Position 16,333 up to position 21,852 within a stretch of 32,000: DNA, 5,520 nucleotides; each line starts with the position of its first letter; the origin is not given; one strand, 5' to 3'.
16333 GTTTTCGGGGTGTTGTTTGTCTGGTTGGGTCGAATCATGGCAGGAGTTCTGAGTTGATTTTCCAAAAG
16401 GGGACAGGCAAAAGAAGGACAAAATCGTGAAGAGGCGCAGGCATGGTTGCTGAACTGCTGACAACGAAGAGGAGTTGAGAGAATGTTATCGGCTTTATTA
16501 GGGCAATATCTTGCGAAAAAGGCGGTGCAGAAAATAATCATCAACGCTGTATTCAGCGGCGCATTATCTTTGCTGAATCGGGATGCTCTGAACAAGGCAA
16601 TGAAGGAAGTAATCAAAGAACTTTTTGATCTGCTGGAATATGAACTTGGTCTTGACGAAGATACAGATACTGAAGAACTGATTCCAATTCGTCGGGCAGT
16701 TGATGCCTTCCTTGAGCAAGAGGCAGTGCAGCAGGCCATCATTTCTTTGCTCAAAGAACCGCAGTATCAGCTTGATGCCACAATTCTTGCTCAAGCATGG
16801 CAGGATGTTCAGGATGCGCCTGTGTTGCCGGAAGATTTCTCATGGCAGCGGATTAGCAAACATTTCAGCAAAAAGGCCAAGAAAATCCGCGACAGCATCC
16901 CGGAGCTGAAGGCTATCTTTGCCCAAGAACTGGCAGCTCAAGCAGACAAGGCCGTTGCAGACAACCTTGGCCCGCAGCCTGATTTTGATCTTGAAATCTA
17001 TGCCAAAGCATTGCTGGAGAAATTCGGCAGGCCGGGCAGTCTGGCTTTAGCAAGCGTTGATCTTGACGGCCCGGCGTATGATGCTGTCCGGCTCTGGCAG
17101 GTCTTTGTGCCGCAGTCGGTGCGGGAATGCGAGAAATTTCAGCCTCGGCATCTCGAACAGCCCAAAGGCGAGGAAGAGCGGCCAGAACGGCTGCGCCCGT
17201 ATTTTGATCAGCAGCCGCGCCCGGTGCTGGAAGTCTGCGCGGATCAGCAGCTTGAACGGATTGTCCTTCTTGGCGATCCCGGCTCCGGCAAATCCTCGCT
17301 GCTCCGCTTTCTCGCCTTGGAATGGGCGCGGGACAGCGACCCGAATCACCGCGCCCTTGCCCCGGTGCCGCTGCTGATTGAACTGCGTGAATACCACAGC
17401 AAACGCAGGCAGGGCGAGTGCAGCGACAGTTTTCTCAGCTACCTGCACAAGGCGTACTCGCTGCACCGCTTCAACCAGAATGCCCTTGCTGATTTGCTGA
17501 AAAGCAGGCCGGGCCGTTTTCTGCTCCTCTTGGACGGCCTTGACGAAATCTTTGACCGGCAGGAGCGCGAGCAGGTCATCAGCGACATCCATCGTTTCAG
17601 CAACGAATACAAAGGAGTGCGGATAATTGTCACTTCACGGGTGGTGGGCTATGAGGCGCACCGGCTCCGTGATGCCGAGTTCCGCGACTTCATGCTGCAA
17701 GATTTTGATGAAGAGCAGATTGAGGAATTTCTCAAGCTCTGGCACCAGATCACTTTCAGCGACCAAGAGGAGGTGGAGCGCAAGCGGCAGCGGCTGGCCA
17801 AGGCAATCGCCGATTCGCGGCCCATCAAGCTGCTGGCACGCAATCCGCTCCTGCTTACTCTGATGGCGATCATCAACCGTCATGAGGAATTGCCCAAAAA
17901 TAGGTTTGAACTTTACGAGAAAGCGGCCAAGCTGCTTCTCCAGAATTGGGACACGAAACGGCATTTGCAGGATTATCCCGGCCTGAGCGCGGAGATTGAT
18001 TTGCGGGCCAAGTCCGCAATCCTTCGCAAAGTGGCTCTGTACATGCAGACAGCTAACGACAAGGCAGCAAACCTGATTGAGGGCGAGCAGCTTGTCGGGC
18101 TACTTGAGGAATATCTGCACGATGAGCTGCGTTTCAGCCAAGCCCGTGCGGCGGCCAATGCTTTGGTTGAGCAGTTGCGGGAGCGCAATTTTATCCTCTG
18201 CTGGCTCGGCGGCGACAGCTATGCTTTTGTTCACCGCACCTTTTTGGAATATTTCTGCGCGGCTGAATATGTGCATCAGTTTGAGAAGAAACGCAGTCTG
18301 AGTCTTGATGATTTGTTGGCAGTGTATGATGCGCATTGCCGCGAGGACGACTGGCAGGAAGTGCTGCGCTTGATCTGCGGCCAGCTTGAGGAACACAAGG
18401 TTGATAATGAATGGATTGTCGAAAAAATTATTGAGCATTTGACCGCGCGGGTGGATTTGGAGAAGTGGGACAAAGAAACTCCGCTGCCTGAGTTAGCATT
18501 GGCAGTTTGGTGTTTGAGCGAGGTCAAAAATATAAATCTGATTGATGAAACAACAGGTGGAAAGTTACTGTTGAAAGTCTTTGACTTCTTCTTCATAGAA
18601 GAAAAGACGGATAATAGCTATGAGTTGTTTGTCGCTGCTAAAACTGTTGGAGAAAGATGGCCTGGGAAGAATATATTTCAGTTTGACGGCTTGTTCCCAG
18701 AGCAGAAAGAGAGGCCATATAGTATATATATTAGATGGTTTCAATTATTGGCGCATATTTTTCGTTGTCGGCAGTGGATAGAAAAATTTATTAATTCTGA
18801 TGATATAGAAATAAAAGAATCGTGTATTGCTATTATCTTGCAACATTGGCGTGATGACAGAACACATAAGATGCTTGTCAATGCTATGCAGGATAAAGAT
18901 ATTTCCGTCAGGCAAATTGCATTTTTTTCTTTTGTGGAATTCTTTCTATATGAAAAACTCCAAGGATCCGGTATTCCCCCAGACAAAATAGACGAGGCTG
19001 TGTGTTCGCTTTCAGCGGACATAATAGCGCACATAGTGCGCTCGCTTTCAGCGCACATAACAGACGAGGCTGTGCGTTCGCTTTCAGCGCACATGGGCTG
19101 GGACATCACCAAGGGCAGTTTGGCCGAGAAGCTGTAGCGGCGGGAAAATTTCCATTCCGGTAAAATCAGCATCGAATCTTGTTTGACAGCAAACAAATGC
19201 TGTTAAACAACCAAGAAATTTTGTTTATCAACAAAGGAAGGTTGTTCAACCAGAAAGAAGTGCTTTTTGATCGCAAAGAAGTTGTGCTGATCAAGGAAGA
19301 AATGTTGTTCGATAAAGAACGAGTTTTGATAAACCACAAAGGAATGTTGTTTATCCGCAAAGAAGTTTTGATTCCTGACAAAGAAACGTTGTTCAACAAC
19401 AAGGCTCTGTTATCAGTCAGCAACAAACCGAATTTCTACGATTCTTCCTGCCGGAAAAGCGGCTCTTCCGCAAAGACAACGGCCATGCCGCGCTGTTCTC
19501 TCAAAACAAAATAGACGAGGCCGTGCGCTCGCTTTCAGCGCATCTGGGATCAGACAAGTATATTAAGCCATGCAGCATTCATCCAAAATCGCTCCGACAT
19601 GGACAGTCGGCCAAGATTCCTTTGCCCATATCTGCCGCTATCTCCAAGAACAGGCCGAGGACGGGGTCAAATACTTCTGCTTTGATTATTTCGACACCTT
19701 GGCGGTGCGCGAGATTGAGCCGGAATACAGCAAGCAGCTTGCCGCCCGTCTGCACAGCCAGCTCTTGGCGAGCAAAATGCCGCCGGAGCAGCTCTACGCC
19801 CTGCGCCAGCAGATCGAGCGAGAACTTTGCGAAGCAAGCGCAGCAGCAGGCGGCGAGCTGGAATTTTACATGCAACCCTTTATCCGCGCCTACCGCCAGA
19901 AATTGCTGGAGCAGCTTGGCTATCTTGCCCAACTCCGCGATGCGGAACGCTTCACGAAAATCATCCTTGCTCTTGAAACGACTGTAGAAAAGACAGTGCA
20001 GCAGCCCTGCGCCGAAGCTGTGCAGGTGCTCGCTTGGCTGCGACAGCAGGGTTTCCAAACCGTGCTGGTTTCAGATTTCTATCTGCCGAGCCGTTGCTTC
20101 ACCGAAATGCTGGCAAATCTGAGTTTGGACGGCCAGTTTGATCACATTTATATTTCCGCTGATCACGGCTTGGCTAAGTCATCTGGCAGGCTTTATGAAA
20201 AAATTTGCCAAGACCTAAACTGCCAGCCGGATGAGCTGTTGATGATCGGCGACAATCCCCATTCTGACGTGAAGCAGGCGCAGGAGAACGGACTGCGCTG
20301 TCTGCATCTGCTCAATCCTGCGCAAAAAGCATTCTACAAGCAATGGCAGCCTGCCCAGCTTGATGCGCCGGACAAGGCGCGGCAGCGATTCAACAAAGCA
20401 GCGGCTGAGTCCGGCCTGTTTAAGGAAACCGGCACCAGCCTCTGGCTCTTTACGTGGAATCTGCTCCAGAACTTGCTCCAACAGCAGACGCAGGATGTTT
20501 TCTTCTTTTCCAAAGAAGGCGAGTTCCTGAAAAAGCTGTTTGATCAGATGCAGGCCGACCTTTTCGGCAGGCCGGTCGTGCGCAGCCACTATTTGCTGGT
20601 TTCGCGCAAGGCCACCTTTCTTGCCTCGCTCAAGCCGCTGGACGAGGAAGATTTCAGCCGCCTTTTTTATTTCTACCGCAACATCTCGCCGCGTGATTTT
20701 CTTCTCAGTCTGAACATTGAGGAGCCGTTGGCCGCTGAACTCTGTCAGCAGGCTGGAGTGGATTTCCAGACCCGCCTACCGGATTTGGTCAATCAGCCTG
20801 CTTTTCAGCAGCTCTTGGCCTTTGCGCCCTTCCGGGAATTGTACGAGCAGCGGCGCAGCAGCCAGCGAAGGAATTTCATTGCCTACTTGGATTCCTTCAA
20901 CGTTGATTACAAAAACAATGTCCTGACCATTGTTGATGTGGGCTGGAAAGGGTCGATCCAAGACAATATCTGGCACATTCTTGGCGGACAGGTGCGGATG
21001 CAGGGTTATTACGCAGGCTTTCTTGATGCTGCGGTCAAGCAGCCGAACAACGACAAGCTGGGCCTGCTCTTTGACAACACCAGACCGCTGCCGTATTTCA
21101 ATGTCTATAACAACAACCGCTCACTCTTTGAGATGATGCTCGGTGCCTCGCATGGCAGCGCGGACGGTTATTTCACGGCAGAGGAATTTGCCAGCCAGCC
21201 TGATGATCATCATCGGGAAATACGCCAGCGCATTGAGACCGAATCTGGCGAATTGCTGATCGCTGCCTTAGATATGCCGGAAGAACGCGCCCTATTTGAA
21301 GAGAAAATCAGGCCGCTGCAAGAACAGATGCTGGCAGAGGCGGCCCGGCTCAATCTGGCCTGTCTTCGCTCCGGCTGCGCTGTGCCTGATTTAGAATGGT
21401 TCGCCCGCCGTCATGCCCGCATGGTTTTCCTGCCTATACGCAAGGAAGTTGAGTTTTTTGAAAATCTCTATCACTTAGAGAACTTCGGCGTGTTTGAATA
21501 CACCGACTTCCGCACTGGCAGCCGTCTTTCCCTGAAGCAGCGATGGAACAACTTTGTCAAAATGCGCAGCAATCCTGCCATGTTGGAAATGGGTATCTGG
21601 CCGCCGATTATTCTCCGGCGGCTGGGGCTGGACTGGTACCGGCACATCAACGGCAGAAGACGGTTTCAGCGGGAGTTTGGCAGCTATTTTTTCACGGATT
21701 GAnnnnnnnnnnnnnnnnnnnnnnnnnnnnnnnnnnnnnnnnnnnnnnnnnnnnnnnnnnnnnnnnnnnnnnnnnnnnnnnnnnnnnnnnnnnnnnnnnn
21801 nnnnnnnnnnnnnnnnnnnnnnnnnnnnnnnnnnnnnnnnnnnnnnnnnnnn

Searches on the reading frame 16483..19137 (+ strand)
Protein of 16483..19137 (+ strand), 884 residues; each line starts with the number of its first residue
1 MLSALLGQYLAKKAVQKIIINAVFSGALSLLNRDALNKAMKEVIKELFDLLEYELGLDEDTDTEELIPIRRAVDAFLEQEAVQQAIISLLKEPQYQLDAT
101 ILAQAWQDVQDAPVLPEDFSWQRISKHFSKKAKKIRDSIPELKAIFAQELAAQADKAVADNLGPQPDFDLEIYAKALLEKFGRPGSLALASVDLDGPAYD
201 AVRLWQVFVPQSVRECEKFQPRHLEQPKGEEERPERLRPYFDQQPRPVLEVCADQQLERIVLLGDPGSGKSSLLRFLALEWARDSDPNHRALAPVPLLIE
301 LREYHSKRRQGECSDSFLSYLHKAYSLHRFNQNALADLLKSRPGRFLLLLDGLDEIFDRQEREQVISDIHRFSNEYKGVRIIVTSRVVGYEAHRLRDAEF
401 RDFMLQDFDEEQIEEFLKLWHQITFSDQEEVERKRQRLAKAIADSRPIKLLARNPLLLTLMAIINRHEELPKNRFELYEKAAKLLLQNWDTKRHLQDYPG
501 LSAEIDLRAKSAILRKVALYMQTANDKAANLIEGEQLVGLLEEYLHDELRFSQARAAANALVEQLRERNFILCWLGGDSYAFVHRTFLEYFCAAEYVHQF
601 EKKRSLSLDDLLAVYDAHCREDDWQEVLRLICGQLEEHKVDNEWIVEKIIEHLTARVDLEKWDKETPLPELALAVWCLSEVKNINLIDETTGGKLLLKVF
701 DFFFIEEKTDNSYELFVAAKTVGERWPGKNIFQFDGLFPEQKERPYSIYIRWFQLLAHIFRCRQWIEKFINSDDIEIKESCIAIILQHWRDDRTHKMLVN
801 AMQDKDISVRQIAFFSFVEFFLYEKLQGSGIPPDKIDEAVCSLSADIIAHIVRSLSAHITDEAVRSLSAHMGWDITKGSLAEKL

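Call 5: search_protein_families(library=pfam, proteins=[window:16483-19137:+])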
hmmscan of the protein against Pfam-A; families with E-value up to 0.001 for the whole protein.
window:16483-19137:+ (884 aa): 9 families
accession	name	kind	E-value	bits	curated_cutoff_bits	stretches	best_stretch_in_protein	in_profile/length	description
PF22734.1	NNH2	-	4.6e-31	108.3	27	1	10-183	5-173/181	NACHT N-terminal Helical domain 2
PF05729.18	NACHT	-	5.4e-17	62.6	26.7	1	259-421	2-164/167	NACHT domain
PF24883.2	NPHP3_N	-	6.7e-07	30.1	24.8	1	334-386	112-164/164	Nephrocystin 3, N-terminal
PF20720.3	nSTAND3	-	1.2e-05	25.5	27.2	1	259-404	19-129/155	Novel STAND NTPase 3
PF20703.3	nSTAND1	-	0.00016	21.9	27.1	1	258-391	34-165/379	Novel STAND NTPase 1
PF13191.12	AAA_16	-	0.00017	22.6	32.6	1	249-358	16-146/167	AAA ATPase domain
PF11490.13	DNA_pol3_a_NII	-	0.00021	21.6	26.3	1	16-89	31-104/117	DNA polymerase III polC-type N-terminus II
PF13401.12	AAA_22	-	0.00022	22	27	0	260-383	8-120/130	AAA domain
PF16813.11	Cas_St_Csn2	-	0.00037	20.1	28.8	0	334-417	183-270/343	CRISPR-associated protein Csn2 subfamily St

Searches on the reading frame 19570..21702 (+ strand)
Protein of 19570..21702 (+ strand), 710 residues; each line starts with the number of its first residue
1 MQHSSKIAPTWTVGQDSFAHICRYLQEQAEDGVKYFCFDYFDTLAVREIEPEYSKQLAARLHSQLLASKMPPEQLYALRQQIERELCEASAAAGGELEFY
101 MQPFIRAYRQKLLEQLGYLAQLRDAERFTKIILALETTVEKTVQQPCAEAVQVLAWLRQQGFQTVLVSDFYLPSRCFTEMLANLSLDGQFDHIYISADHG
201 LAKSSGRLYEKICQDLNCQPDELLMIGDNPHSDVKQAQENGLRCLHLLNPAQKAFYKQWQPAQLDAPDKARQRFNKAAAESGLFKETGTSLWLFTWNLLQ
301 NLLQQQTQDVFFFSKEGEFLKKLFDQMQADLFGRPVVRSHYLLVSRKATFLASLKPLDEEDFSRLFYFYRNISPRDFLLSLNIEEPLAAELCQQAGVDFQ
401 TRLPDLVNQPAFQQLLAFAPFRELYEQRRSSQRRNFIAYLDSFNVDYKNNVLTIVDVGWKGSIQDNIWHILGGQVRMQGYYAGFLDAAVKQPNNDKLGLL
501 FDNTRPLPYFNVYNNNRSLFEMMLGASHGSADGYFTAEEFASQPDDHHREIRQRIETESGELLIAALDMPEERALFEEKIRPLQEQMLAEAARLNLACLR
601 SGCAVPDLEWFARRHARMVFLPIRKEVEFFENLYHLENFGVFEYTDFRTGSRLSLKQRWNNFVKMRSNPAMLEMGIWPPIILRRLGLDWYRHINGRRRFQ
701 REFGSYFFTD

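Call 5: search_protein_families(library=pfam, proteins=[window:19570-21702:+])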
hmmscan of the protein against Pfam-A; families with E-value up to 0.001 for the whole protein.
window:19570-21702:+ (710 aa): 3 families
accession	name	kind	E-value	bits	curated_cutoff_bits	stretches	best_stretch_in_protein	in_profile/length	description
PF00702.32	Hydrolase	-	4e-16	60.4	26.4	1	34-238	2-188/191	haloacid dehalogenase-like hydrolase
PF13419.12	HAD_2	-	1.6e-12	48.3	23.8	1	127-245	61-176/178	Haloacid dehalogenase-like hydrolase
PF13242.12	Hydrolase_like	-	6.5e-08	32.8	22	1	203-245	4-46/75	HAD-hyrolase-like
